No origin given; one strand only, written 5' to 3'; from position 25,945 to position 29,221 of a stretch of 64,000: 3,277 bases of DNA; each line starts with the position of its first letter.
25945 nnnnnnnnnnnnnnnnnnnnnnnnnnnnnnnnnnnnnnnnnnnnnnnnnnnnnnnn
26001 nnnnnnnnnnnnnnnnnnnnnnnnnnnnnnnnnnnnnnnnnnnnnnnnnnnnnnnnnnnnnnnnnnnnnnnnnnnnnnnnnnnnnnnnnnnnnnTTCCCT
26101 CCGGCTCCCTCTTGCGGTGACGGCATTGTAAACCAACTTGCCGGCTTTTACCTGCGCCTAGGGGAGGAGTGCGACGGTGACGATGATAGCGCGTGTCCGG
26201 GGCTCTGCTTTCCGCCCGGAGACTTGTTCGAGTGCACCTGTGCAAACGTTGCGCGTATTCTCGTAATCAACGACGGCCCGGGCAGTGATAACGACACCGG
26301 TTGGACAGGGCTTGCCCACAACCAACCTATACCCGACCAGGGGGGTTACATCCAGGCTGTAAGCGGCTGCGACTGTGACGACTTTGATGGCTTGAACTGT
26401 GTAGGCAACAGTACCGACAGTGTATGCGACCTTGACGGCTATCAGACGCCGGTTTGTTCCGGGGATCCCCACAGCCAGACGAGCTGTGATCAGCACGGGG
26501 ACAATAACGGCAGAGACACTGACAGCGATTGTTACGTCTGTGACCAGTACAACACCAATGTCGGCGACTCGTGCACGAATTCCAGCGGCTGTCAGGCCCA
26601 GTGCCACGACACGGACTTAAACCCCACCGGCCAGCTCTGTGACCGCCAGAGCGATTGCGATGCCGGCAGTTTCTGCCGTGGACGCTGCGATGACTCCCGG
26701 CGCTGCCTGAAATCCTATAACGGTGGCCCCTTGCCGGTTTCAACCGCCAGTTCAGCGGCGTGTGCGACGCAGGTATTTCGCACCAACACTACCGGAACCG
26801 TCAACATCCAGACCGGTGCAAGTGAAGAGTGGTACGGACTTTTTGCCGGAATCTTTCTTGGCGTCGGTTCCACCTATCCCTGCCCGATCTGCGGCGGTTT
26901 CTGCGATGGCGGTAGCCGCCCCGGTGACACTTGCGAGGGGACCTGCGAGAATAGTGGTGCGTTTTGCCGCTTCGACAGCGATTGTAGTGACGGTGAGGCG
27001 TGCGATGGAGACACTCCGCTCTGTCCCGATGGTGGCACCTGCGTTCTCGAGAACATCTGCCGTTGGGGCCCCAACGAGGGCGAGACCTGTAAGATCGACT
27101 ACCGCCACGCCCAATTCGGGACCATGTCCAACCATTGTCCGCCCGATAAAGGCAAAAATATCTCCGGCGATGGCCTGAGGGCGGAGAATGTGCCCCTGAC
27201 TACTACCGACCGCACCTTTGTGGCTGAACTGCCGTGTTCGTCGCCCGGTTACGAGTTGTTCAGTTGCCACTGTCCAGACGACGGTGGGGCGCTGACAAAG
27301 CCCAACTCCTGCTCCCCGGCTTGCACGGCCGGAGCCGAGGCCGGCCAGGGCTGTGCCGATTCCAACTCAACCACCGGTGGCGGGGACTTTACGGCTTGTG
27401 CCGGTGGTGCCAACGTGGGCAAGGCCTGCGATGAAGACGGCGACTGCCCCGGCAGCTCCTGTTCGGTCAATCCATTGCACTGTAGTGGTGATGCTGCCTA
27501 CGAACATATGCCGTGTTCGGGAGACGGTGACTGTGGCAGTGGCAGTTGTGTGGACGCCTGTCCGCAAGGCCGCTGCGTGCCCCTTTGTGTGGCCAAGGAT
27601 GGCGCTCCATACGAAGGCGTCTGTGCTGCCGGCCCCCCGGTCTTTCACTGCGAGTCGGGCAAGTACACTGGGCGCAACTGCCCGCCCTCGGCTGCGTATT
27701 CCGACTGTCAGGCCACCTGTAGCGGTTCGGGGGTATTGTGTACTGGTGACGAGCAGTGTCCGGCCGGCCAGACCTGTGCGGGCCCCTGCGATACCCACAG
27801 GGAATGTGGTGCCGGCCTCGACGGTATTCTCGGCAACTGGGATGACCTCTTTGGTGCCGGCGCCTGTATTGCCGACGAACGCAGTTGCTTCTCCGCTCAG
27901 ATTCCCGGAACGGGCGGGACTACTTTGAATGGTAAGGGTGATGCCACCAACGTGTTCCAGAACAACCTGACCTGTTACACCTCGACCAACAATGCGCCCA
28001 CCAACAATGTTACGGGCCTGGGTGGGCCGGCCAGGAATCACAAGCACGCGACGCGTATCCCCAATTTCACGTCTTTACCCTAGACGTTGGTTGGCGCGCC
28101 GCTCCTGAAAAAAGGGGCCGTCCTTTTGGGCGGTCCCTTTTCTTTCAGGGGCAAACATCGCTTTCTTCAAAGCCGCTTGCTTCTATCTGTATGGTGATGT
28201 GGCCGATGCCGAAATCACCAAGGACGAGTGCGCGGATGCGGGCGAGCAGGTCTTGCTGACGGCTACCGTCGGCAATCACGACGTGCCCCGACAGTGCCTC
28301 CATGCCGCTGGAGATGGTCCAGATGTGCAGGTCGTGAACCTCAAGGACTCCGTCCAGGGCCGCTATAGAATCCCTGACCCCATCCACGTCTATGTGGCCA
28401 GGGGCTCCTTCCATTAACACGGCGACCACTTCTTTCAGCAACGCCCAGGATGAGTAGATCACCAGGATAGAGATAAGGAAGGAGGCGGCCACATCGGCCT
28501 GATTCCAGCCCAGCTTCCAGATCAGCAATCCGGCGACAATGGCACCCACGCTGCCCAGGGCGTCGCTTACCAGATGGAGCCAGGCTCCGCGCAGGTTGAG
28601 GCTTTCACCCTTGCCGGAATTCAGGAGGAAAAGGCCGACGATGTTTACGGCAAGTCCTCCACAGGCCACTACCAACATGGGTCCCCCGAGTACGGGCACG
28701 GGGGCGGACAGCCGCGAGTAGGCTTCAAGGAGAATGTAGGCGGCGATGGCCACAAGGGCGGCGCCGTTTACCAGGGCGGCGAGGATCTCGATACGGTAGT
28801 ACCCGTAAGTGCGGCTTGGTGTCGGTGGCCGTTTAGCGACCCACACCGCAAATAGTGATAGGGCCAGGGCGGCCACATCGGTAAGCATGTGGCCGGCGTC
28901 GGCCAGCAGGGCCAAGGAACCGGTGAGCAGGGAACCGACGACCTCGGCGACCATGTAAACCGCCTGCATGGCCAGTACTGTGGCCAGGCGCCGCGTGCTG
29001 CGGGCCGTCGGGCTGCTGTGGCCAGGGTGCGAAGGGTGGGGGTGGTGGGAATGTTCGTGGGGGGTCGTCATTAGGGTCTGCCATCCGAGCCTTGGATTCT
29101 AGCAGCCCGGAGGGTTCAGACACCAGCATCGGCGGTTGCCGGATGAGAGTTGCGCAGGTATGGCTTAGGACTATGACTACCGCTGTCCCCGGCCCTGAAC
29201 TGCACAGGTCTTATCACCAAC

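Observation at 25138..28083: Giant secreted protein with about 100 cysteines and Myxococcus-type cysteine-rich repeats, with a Lys-rich repeated N-terminal module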

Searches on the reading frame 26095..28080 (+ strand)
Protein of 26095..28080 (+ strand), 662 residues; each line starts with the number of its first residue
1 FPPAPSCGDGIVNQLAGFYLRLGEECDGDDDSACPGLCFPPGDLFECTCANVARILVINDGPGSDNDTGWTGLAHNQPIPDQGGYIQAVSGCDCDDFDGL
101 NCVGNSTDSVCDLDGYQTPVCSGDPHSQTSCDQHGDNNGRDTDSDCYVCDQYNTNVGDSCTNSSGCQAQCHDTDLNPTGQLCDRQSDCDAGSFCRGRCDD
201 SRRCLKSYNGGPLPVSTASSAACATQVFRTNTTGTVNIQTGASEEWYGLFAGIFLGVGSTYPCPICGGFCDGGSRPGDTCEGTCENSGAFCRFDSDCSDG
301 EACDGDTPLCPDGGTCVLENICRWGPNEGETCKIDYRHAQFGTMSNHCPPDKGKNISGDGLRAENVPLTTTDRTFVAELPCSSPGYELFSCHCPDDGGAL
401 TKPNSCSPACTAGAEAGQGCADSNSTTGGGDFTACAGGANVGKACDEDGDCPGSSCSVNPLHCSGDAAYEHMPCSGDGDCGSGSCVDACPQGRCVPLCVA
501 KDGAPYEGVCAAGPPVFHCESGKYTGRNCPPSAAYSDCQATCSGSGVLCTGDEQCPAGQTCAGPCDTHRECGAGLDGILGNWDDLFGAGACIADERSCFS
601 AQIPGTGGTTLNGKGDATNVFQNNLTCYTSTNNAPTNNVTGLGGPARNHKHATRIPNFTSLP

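Call 59: predict_structure(alignment_id=A2)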
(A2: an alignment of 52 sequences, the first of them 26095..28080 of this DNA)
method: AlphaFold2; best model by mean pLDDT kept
length: 662 residues; sequences in the alignment: 52
mean_pLDDT: 89.2   pTM: 0.82
mean pLDDT of the five models: 89.2, 88.7, 87.8, 87.3, 86.7
residues with pLDDT >= 90: 450; 70-90: 169; 50-70: 22; < 50: 21
segments of 3 or more residues with pLDDT < 50: 1-5, 7-18, 20-23
pLDDT, mean of each block of 10 residues (from residue 1): 38 39 51 67 73 91 91 90 89 96 96 91 82 90 92 92 91 93 94 93 87 85 90 96 94 87 93 89 93 92 92 92 94 88 92 86 90 95 96 91 95 96 76 97 97 97 95 96 97 96 92 92 89 94 95 90 96 94 89 95 94 96 93 85 93 94 91
secondary structure, 60 per line:
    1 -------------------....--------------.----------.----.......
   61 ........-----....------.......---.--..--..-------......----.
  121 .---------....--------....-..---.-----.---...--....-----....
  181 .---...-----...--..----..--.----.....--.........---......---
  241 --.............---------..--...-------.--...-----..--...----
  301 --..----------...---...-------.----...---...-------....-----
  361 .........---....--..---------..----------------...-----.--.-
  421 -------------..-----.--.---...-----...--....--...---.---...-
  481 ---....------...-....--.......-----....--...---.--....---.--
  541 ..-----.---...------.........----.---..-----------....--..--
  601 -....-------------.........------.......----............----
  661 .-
elements in order: H20-23 E54-68 E74-77 E84-90 E110-115 H131-134 H143-146 E168-171 E177-181 E193-195 E213-217 E220-228 E232-237 E243-255 E269-271 E282-284 E315-317 E321-323 E336-338 E342-344 E361-369 E373-376 E408-410 E456-458 E461-464 E484-487 E494-496 E498-501 E504-510 E516-519 H531-534 E561-565 E591-594 E602-605 E619-627 H634-640 E645-656

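Call 61: fold_search(model_id=the predicted structure, library=pdb)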
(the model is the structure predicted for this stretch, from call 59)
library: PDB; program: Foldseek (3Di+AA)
matches with E <= 10: 27; with E <= 0.001: 0
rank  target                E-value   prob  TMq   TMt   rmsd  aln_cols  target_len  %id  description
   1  1z45                  3.6e+00  0.01  0.05  0.05  17.8       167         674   10  Crystal structure of the gal10 fusion protein galactose mutarotase/UDP-galactose 4-epimerase from Saccharomyces cerevisi (released 2005-04-05)
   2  8jjw_A                3.8e+00  0.02  0.06  0.15  12.7       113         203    9  Crystal structure of QG-hNTAQ1 C28S (released 2024-06-26)
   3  8jjy_A                4.0e+00  0.02  0.06  0.15  12.8       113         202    9  Crystal structure of QN-hNTAQ1 C28S (released 2024-06-26)
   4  8jji_A                5.2e+00  0.01  0.05  0.12   8.2        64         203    5  Crystal structure of QR-hNTAQ1 C28S (released 2024-06-26)
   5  8jk0                  5.2e+00  0.01  0.05  0.12   8.2        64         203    5  Crystal structure of QL-hNTAQ1 C28S (released 2024-06-26)
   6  8jjg                  5.5e+00  0.01  0.05  0.12   8.2        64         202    5  Crystal structure of QW-hNTAQ1 C28S (released 2024-06-26)
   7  8jju_A                5.5e+00  0.01  0.05  0.12   8.2        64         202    5  Crystal structure of QD-hNTAQ1 C28S (released 2024-06-26)
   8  8jjw_B                5.5e+00  0.01  0.05  0.12   8.2        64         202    5  Crystal structure of QG-hNTAQ1 C28S (released 2024-06-26)
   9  8jjz                  5.8e+00  0.01  0.05  0.12   8.2        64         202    5  Crystal structure of QQ-hNTAQ1 C28S (released 2024-06-26)
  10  8jjy_B                5.8e+00  0.01  0.06  0.15  12.9       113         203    9  Crystal structure of QN-hNTAQ1 C28S (released 2024-06-26)
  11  8jk1_A                5.8e+00  0.01  0.05  0.12   8.2        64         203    5  Crystal structure of QA-hNTAQ1 C28S (released 2024-06-26)
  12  3c9q_A                5.8e+00  0.01  0.06  0.14  13.2       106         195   10  Crystal structure of the uncharacterized human protein C8orf32 with bound peptide (released 2008-02-26)
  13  8jjx                  6.1e+00  0.01  0.05  0.12   8.2        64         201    5  Crystal structure of QS-hNTAQ1 C28S (released 2024-06-26)
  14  4w79                  6.8e+00  0.01  0.05  0.12   8.2        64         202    5  Crystal Structure of Human Protein N-terminal Glutamine Amidohydrolase (released 2014-09-17)
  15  6s9t_A                7.2e+00  0.02  0.05  0.13   7.6        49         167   10  Dimerization domain of Xenopus laevis LDB1 in complex with darpin 3 (released 2019-10-09)
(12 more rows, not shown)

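Call 83: fold_search(model_id=the predicted structure, library=viral)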
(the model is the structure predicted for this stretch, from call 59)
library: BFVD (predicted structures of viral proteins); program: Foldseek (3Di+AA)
matches with E <= 10: 18; with E <= 0.001: 0
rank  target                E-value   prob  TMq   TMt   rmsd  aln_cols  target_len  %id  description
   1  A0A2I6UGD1            3.7e+00  0.02  0.05  0.10   8.2        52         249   17  DNA single-strand annealing protein [Salinibacter phage M8CC-19]
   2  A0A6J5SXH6            4.3e+00  0.01  0.04  0.06  24.2       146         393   13  Uncharacterized protein [uncultured Caudovirales phage]
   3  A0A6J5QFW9            5.1e+00  0.02  0.04  0.10   8.2        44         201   16  Essential recombination function protein [uncultured Caudovirales phage]
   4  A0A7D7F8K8            5.1e+00  0.00  0.04  0.03  22.2       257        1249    8  Glycoprotein [Hymenopteran phasma-related virus OKIAV244]
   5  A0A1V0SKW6            5.4e+00  0.02  0.05  0.08   5.8        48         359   12  Uncharacterized protein [Klosneuvirus KNV1]
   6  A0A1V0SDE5            6.0e+00  0.03  0.06  0.06   5.5        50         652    4  Uncharacterized protein [Indivirus ILV1]
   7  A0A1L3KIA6            6.0e+00  0.01  0.03  0.09  12.4        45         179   16  Uncharacterized protein [Beihai levi-like virus 12]
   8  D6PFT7                6.0e+00  0.00  0.04  0.07  28.3       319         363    8  (no name in the UniProt tables at hand)
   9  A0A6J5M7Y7            7.4e+00  0.00  0.03  0.09  25.8        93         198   16  Uncharacterized protein [uncultured Caudovirales phage]
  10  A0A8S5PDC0            8.2e+00  0.01  0.05  0.17   9.4        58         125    9  Uncharacterized protein [Siphoviridae sp. ctmpG14]
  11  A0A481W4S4            8.2e+00  0.01  0.04  0.16  14.4        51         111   16  Uncharacterized protein [Pseudomonas phage Psa21]
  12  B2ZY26                8.2e+00  0.01  0.03  0.12  13.1        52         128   10  Uncharacterized protein [Ralstonia phage phiRSL1]
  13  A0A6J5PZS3            8.2e+00  0.01  0.04  0.11   7.8        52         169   13  Essential recombination function protein [uncultured Caudovirales phage]
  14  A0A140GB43            8.2e+00  0.00  0.05  0.13  23.7       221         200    8  ORF046L [Giant seaperch iridovirus]
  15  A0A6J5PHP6            8.7e+00  0.00  0.04  0.10   9.2        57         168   16  Uncharacterized protein [uncultured Caudovirales phage]
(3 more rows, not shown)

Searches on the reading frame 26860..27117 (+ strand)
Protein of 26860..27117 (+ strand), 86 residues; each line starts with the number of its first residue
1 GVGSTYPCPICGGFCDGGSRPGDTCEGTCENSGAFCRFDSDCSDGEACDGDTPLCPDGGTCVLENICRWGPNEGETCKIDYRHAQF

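Call 65: search_protein_families(library=pfam, proteins=[window:26860-27117:+], max_evalue=10)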
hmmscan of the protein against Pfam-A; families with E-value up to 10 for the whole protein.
seq(86 aa): 2 families
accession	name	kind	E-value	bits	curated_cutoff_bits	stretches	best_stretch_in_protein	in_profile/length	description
PF04706.18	Dickkopf_N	-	0.37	11.6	25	1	12-48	11-45/51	Dickkopf N-terminal cysteine-rich region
PF24908.1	Ig_SIBA-E_2nd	-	0.4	11.3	27.8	1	24-44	94-114/117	Integrin beta-like protein A-E, second Ig-like domain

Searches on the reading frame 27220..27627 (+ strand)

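Call 65: search_protein_families(library=pfam, proteins=[window:27220-27627:+], max_evalue=10)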
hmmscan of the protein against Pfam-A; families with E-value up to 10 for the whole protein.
seq(136 aa): 1 family
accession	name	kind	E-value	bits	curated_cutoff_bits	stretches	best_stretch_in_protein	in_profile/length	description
PF07127.16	Nodulin_late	-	2.6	8.9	30.4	1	66-84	26-43/54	Late nodulin domain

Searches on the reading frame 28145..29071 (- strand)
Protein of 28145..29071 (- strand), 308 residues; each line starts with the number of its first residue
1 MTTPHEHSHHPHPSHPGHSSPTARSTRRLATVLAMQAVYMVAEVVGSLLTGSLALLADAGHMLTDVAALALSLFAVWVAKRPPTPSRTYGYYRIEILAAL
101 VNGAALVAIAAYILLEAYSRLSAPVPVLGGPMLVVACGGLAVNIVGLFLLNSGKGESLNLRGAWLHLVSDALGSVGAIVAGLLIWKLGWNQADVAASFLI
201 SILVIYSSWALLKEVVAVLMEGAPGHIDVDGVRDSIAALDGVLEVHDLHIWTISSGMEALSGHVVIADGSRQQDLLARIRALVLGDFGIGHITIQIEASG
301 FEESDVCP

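Call 17: search_protein_families(library=pfam, proteins=[window:28145-29071:-], max_evalue=0.001)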
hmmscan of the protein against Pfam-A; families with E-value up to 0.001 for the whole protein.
window:28145-29071:- (308 aa): 2 families
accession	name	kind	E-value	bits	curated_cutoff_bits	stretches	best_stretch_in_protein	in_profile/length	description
PF01545.26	Cation_efflux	-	3.3e-42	144.9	26.6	1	32-220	4-198/198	Cation efflux family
PF16916.11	ZT_dimer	-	1.6e-11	44.5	26.7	1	225-298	2-77/78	Dimerisation domain of Zinc Transporter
